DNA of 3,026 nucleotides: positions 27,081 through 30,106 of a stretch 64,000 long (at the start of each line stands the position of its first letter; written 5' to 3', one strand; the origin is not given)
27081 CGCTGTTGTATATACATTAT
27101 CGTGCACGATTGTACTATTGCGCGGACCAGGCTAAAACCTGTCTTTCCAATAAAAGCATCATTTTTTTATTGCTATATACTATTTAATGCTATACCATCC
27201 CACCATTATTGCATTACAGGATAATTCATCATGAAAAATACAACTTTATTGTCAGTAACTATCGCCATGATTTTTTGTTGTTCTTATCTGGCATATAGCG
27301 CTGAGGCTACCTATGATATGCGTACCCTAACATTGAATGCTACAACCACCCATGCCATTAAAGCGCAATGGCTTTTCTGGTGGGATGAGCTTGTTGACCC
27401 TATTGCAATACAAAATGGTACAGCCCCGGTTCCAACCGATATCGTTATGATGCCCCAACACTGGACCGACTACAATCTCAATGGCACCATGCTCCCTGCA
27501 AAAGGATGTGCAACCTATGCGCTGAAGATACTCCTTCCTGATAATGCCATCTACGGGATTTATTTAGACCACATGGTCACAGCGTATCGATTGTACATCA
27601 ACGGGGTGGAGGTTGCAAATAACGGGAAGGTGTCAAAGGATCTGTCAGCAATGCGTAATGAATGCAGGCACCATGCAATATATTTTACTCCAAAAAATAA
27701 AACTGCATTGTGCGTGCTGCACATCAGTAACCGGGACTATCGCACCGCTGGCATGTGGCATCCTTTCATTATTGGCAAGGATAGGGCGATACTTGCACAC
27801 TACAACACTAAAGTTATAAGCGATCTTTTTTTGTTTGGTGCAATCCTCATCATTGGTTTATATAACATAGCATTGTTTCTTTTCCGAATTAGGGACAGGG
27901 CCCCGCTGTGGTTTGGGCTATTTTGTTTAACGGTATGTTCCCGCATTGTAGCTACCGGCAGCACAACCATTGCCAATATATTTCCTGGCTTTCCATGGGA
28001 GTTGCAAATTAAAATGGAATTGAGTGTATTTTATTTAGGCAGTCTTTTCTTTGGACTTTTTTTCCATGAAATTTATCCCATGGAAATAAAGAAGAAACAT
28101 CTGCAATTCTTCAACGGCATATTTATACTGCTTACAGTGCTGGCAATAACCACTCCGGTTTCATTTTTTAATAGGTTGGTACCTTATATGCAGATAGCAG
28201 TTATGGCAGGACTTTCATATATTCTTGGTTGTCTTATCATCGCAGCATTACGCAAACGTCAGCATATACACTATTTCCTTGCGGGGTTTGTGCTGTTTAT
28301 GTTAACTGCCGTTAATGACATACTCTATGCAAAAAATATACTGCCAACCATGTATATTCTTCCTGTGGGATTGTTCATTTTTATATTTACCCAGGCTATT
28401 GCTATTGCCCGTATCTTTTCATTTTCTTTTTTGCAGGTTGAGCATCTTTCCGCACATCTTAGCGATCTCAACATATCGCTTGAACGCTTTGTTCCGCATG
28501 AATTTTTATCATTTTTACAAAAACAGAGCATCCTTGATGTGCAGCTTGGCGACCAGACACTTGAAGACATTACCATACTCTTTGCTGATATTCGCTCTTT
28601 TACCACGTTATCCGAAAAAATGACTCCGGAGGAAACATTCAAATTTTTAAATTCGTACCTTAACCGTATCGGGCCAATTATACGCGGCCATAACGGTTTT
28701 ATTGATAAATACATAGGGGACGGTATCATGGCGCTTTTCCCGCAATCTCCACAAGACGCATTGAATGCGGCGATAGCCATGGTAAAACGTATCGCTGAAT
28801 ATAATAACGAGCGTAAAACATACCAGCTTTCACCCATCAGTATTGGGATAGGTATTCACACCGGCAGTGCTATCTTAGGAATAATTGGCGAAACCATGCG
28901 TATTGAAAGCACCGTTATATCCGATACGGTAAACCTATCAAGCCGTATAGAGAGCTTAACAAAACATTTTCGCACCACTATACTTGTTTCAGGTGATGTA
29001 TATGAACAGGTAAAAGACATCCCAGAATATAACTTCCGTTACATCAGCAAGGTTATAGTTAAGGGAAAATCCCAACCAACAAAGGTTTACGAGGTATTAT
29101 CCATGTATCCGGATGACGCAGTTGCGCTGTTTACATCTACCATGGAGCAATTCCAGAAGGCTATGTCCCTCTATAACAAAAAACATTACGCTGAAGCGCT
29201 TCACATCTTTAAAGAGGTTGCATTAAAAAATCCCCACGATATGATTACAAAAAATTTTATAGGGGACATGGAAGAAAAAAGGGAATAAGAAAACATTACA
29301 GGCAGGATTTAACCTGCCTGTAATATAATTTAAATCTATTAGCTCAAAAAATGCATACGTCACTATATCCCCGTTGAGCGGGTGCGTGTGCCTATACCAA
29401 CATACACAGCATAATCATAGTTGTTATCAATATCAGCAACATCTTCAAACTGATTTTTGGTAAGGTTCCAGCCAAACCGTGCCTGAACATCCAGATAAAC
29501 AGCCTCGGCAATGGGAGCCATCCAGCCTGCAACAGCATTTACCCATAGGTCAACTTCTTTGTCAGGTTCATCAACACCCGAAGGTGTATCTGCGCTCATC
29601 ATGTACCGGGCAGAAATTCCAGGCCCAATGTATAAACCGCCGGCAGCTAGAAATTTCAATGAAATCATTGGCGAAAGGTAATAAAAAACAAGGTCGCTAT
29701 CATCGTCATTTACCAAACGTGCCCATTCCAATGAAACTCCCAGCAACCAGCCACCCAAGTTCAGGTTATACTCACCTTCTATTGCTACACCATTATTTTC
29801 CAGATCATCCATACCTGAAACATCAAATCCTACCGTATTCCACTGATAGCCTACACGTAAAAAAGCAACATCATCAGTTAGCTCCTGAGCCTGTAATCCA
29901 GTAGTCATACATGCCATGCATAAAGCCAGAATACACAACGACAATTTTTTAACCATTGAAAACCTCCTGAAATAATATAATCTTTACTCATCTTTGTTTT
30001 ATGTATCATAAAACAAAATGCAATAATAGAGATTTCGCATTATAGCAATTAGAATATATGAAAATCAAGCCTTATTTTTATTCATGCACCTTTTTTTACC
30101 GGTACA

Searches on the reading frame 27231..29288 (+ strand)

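Call 22: search_protein_families(library=pfam, proteins=[window:27231-29288:+], max_evalue=0.0001)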
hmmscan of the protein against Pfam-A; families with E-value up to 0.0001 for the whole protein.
window:27231-29288:+ (685 aa): 2 families
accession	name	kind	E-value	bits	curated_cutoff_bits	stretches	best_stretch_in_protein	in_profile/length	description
PF07695.17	7TMR-DISM_7TM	-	3.7e-31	109.1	29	1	198-393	5-203/205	7TM diverse intracellular signalling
PF00211.25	Guanylate_cyc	-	6.2e-23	81.8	21.9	1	442-617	4-177/183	Adenylate and Guanylate cyclase catalytic domain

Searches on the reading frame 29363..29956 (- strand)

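Call 19: search_protein_families(library=pfam, proteins=[window:29363-29956:-], max_evalue=0.001)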
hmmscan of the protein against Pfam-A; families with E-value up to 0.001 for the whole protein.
window:29363-29956:- (197 aa): 1 family
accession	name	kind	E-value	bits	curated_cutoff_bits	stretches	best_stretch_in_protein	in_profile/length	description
PF13505.12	OMP_b-brl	-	2.8e-07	31.3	28.7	1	10-176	2-158/175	Outer membrane protein beta-barrel domain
